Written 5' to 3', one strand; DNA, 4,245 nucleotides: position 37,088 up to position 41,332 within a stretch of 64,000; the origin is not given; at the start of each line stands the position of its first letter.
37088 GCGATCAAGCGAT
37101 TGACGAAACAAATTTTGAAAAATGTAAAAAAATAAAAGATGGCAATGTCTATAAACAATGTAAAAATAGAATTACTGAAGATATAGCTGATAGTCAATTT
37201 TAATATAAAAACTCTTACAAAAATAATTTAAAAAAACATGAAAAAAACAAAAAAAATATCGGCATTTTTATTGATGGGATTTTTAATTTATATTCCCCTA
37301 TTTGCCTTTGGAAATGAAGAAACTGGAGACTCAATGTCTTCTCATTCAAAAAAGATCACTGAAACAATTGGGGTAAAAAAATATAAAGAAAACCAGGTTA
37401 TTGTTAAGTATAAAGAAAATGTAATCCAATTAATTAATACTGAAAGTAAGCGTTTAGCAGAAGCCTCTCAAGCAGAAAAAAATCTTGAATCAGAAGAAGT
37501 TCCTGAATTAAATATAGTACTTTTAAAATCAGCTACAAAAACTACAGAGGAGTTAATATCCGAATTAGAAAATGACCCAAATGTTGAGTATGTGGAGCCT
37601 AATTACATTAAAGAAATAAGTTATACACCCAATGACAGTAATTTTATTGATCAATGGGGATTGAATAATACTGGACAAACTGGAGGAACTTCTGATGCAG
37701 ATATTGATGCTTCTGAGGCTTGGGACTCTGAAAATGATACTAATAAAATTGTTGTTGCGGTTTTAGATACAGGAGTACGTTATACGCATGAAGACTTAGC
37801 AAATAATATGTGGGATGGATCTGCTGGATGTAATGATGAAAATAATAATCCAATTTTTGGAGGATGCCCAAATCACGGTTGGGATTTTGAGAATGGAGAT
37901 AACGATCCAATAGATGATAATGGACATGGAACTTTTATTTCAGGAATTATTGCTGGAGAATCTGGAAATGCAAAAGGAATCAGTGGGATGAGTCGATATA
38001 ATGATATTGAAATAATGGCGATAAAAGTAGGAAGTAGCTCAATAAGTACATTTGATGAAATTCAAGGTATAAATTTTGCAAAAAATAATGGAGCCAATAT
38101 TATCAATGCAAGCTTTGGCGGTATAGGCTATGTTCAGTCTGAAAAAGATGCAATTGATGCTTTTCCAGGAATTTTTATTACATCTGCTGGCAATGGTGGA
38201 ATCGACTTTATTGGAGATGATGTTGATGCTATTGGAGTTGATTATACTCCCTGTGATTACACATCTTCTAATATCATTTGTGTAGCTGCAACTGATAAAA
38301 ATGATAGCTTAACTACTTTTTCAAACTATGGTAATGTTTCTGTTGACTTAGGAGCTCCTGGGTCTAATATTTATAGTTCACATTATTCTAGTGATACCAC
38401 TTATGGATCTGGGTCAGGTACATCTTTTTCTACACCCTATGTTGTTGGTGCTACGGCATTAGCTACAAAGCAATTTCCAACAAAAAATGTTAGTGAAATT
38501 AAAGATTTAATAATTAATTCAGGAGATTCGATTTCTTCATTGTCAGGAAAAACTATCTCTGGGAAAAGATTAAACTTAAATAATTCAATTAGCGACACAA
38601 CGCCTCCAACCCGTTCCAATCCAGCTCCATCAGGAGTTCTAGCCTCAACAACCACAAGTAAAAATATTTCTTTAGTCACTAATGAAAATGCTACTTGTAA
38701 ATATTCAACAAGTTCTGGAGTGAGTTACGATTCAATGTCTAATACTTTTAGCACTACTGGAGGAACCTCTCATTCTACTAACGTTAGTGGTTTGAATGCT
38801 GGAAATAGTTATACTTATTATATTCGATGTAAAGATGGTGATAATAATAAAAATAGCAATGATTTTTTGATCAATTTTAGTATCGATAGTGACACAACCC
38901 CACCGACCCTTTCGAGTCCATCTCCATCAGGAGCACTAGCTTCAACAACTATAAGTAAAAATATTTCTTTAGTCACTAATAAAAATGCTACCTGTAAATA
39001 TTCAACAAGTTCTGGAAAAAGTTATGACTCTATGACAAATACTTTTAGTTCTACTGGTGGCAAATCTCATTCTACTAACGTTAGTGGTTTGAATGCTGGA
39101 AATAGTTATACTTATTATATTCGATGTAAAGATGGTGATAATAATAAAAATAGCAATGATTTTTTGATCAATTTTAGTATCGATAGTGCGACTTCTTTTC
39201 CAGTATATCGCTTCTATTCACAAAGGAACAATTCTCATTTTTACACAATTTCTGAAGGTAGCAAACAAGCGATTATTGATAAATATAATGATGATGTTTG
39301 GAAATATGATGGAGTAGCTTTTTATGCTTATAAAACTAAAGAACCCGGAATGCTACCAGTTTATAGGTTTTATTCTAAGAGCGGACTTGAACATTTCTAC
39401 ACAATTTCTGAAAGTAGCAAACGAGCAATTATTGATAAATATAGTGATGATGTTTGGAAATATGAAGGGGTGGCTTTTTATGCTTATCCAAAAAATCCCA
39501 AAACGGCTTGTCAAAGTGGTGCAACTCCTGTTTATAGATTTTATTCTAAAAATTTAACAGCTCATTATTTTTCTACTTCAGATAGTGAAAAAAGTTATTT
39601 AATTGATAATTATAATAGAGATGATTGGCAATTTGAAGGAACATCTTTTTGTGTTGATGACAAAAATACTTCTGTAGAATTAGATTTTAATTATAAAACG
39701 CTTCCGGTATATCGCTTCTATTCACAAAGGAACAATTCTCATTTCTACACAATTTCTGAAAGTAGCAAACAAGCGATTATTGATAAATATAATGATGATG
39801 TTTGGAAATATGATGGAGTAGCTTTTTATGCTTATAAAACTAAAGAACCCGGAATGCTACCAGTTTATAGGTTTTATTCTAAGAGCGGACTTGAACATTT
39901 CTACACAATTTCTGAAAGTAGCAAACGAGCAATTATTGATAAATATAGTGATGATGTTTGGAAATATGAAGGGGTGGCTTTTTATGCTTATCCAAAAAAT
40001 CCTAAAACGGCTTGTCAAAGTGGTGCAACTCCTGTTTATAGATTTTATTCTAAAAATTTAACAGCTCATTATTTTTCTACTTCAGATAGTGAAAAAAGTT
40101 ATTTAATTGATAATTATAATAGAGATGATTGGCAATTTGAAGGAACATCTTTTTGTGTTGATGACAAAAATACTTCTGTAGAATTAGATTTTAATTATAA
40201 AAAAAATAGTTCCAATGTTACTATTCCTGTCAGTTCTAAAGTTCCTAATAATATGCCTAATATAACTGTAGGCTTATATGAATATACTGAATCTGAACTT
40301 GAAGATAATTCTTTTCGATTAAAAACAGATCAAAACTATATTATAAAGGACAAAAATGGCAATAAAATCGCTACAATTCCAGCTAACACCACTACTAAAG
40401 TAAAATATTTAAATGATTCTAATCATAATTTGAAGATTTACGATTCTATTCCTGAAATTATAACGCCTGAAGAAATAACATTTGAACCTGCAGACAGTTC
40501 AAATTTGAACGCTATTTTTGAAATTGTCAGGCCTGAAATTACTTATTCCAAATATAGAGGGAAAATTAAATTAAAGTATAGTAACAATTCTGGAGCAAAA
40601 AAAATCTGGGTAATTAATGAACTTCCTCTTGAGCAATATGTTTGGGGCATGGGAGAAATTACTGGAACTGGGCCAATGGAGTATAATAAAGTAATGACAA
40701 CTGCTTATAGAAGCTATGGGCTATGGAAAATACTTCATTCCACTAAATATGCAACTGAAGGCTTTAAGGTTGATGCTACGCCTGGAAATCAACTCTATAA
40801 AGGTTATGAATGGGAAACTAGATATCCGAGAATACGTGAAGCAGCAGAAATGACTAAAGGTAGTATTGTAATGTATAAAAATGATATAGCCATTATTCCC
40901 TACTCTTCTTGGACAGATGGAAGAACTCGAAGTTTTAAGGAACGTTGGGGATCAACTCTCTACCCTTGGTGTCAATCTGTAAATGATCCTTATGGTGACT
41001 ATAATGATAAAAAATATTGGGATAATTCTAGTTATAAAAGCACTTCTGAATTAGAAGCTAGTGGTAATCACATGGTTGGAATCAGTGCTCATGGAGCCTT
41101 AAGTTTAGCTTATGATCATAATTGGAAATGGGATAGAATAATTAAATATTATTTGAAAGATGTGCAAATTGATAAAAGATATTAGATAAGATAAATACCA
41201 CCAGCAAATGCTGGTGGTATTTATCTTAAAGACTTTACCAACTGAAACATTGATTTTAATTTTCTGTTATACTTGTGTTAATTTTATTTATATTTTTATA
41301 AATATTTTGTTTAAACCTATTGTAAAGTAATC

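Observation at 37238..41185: Secreted chimera of an S8 protease and a SpoIID-like peptidoglycan-remodelling domain, carrying very young internal duplications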

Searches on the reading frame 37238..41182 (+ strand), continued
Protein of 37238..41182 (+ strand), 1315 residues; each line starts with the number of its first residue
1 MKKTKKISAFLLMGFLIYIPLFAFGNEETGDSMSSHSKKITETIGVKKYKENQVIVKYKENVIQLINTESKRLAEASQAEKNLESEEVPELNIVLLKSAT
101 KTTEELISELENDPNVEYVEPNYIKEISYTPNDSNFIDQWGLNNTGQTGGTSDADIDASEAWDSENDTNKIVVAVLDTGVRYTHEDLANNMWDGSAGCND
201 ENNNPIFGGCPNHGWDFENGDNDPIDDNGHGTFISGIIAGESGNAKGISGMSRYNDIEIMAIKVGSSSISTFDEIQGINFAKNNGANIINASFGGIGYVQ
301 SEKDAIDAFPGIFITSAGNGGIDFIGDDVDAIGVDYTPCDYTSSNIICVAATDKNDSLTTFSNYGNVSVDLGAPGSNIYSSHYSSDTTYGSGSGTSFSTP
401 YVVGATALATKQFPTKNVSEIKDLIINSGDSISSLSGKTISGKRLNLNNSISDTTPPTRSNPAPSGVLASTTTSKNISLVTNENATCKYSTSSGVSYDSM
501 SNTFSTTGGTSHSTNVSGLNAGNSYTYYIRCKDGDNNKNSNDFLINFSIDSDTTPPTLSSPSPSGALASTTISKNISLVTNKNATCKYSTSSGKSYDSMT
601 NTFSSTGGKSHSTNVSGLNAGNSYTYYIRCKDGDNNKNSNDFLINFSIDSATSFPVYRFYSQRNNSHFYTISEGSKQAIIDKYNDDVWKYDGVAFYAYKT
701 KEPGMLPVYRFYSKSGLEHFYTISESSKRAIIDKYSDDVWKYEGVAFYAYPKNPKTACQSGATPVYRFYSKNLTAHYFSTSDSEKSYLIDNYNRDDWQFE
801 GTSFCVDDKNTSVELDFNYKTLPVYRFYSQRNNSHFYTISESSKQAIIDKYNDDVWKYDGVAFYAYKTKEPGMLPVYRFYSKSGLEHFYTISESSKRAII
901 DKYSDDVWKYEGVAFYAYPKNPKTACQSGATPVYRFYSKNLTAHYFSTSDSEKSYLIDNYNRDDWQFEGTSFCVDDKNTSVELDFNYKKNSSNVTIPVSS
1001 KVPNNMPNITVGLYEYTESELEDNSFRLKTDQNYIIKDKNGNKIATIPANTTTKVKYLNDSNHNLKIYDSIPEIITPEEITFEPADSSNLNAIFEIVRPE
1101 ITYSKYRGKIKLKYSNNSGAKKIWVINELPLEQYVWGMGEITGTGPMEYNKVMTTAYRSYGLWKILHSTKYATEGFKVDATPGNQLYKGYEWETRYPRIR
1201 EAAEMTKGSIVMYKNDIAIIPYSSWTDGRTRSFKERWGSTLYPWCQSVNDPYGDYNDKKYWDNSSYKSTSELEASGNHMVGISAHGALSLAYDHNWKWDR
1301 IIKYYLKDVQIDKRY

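Call 53: search_protein_representatives(protein=window:37583-41182:+)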
Query: 1200 residues. Proteins with E-value up to 0.001 (for the whole library): 99856; up to 1e-10: 53773; up to 1e-30: 12471. The best 150 are listed.
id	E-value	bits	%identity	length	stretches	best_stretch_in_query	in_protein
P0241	4.8e-220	749.9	35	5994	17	333-524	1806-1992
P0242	4.6e-196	670.5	43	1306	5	337-535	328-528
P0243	1.5e-192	658.9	44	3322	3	2-454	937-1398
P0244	5.9e-188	643.7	51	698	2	1-440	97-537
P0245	7.3e-184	630.1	46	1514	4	331-536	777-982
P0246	1.9e-181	622.1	42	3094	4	1-443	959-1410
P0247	4.8e-180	617.4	42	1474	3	1-343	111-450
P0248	7.8e-179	613.5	47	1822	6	338-537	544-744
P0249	2.9e-178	611.6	52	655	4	337-534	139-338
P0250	5.8e-153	527.7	54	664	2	1-437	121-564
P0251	7.3e-146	504.2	38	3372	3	1-341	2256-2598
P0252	9.8e-146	503.8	43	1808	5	336-534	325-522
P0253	1.5e-144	499.9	46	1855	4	338-541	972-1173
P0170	8.6e-143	494.1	52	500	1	706-1200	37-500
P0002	1.3e-142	493.5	46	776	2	1-638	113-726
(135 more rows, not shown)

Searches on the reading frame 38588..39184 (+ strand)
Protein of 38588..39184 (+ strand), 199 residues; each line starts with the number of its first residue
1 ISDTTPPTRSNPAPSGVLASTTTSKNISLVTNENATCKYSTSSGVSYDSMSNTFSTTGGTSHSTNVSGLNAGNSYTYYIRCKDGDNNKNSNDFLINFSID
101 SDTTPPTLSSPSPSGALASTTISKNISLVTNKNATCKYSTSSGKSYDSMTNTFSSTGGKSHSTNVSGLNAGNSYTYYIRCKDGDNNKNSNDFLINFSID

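Call 58: search_protein_families(library=pfam, proteins=[window:38588-39184:+], max_evalue=10)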
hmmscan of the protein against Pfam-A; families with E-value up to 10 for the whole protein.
window:38588-39184:+ (199 aa): 13 families
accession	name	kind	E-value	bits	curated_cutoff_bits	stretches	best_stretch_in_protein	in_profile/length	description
PF16656.11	Pur_ac_phosph_N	-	4e-09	37.4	30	2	20-84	10-83/93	Purple acid Phosphatase, N-terminal domain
PF24942.1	Fn3_Dep-1_1st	-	0.00021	21.7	26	2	140-186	37-83/96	Dep-1 first Fn3-like domain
PF07495.19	Y_Y_Y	-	0.00076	19.8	26.6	2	57-99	24-64/65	Y_Y_Y domain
PF17425.8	Arylsulfotran_N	-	0.0011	19.4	24.2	2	132-188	22-78/88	Arylsulfotransferase Ig-like domain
PF00041.27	fn3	-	0.0017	19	25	2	46-85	35-72/84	Fibronectin type III domain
PF07886.16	BA14K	-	0.004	17.5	26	2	144-161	10-27/30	BA14K-like protein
PF25077.1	DUF7800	-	0.0041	17.7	27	2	46-83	36-73/89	Domain of unknown function (DUF7800)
PF16655.11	PhoD_N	-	0.0044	18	30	2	51-83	48-80/90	PhoD-like phosphatase, N-terminal domain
PF16893.11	fn3_2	-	0.062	13.9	27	0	60-83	52-75/89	Fibronectin type III domain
PF21371.2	Apc5_N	-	0.19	12.3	27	0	47-69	82-104/138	Anaphase-promoting complex subunit 5, N-terminal domain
PF21471.3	Reelin_subrepeat-B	-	0.95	9.7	27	0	77-109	44-76/127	Reelin subrepeat B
PF15973.10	DUF4766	-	2.7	9.1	27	0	25-74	52-101/115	Domain of unknown function (DUF4766)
PF05315.17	ICEA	-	9.6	6.1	24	0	31-102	36-107/218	ICEA Protein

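Call 81: search_solved_structures(query=window:38588-39184:+, max_evalue=1)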
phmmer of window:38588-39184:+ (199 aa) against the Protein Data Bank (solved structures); distinct sequences matched with E-value up to 1: 2.
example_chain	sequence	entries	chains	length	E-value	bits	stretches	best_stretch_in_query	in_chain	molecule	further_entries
1k85_A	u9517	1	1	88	0.054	16.7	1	13-90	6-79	CHITINASE A1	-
4mmz_C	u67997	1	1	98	0.33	14.1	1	130-196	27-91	Fibronectin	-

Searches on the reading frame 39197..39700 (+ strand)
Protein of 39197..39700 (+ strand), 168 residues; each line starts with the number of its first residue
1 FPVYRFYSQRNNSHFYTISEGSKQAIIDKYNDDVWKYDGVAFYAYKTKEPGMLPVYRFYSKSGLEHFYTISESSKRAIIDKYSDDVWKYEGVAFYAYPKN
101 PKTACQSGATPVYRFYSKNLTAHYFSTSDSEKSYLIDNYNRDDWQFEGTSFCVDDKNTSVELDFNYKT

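Call 58: search_protein_families(library=pfam, proteins=[window:39197-39700:+], max_evalue=10)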
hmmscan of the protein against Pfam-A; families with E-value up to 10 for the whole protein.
window:39197-39700:+ (168 aa): 8 families
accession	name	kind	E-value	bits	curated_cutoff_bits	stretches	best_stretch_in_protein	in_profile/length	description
PF18885.6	DUF5648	-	2.2e-34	119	25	2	2-96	47-133/134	Domain of unknown function (DUF5648)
PF03275.19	GLF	-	0.023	14.9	26.3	2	59-94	156-194/203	UDP-galactopyranose mutase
PF09791.14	Oxidored-like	-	0.025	14.7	24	1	90-122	3-36/46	Oxidoreductase-like protein, N-terminal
PF16011.10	CBM9_2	-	0.033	14.4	25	1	68-100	46-78/199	Carbohydrate-binding family 9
PF16225.10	DUF4884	-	0.078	13.2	30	1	3-28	18-43/49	Domain of unknown function (DUF4884)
PF05046.19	Img2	-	0.14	12.9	34.4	0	49-70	9-30/84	Mitochondrial large subunit ribosomal protein (Img2)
PF14767.12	RPA_interact_M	-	0.16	13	25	0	23-45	24-45/94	Replication protein A interacting middle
PF25626.1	Plectro_ORF9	-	0.42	11.5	27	0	22-37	29-44/77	Plectrovirus ORF9 capsid protein family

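Call 80: search_solved_structures(query=window:39197-39700:+, max_evalue=1, show_alignments=1)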
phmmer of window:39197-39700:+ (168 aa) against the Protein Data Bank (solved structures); distinct sequences matched with E-value up to 1: 0.
